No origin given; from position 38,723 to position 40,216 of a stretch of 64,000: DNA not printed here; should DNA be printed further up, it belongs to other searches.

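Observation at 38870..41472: Translationally coupled rSAM/SPASM maturase and M50 intramembrane-type metalloprotease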

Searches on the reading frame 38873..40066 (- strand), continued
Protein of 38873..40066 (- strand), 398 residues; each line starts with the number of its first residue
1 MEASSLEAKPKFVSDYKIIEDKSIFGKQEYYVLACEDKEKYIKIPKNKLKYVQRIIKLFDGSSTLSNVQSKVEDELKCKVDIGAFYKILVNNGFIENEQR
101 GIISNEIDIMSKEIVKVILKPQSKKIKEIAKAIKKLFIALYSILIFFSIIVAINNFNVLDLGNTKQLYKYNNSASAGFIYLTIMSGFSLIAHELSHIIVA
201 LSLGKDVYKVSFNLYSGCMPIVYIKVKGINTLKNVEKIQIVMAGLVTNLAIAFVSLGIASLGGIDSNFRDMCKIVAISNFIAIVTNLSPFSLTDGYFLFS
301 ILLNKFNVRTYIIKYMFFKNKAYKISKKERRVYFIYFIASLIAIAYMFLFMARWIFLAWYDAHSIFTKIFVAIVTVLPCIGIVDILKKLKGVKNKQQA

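Call 87: find_encoding_contigs(protein=P0130, flank=8000, max_places=1)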
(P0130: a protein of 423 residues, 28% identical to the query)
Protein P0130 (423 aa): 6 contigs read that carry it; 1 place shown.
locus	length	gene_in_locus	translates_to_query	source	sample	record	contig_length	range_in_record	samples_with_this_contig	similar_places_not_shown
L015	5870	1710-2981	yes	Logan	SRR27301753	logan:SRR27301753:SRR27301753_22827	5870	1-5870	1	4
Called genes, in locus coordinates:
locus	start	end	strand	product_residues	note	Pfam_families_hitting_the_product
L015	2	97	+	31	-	?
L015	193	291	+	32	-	-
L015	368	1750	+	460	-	PF13353:Fer4_12 (weak), PF04055:Radical_SAM, PF13186:SPASM (weak)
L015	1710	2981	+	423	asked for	-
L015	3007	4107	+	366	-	PF14399:BtrH_N, PF16169:DUF4872 (faint)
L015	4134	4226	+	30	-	-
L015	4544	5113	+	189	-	PF00498:FHA (faint), PF16697:Yop-YscD_cpl (weak)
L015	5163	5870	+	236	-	?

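Call 89: search_protein_families(library=pfam, max_evalue=0.1, proteins=[L015:3007-4104:+, L015:1710-2978:+, L013:8001-9185:+, L014:1653-2738:+])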
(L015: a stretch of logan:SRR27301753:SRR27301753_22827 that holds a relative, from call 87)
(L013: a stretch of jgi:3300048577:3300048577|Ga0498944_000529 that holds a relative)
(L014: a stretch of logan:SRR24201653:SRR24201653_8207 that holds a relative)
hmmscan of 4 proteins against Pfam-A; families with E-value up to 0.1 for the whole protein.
L015:3007-4104:+ (366 aa): 4 families
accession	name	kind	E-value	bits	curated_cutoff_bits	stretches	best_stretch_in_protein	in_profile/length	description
PF14399.12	BtrH_N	-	1.3e-09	38.8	29.7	1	19-150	2-130/134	Butirosin biosynthesis protein H, N-terminal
PF16169.10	DUF4872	-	1.1e-08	35.5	28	1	169-359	3-172/173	Domain of unknown function (DUF4872)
PF07734.18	FBA_1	-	0.008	16.5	21.1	1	48-134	60-145/162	F-box associated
PF13529.12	Peptidase_C39_2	-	0.017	16.1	24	1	19-152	16-140/143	Peptidase_C39 like family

L015:1710-2978:+ (423 aa): 1 family
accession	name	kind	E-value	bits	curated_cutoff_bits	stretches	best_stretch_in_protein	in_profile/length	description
PF02163.28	Peptidase_M50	-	4.9e-05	23.2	27.2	1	204-340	7-136/221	Peptidase family M50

L013:8001-9185:+ (395 aa): 1 family
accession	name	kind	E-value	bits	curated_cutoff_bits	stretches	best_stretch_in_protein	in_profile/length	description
PF02163.28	Peptidase_M50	-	9.9e-05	22.2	27.2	1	182-257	6-101/221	Peptidase family M50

L014:1653-2738:+ (362 aa): 1 family
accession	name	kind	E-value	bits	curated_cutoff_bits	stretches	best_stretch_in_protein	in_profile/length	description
PF02163.28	Peptidase_M50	-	0.00044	20.1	27.2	1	180-254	7-101/221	Peptidase family M50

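Call 91: find_related_loci(query=A3, collection=metagenome_contigs, flank=10000)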
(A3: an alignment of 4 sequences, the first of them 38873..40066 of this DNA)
Query A3 (398 aa) in metagenome_contigs; peptide patterns used: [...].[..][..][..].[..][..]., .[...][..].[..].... (x = any residue, [..] = any of these).
106 stretches matched a pattern; 11 encode a relative of the query (tblastn E <= 1e-3); 11 distinct loci.
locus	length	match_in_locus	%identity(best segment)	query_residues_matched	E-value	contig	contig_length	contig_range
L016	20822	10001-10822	29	31-314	3e-28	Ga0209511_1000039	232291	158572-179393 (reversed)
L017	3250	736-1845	26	17-393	2e-28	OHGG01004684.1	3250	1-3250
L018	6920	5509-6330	29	31-314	3e-28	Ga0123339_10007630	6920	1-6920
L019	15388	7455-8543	25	17-390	5e-27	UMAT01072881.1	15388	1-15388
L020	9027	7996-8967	27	26-354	6e-26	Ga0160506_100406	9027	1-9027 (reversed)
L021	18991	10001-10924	28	37-356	7e-28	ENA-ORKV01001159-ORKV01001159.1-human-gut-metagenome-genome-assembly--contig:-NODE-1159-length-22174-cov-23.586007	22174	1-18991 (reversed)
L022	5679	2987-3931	27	27-355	1e-17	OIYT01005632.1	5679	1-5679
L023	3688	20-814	25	127-393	2e-17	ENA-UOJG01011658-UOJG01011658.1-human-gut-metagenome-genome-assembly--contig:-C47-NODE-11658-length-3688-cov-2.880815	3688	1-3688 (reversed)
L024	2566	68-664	26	192-393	5e-16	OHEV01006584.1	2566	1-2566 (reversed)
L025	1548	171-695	29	222-397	7e-13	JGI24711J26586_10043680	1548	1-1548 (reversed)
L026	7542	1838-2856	26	38-388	6e-17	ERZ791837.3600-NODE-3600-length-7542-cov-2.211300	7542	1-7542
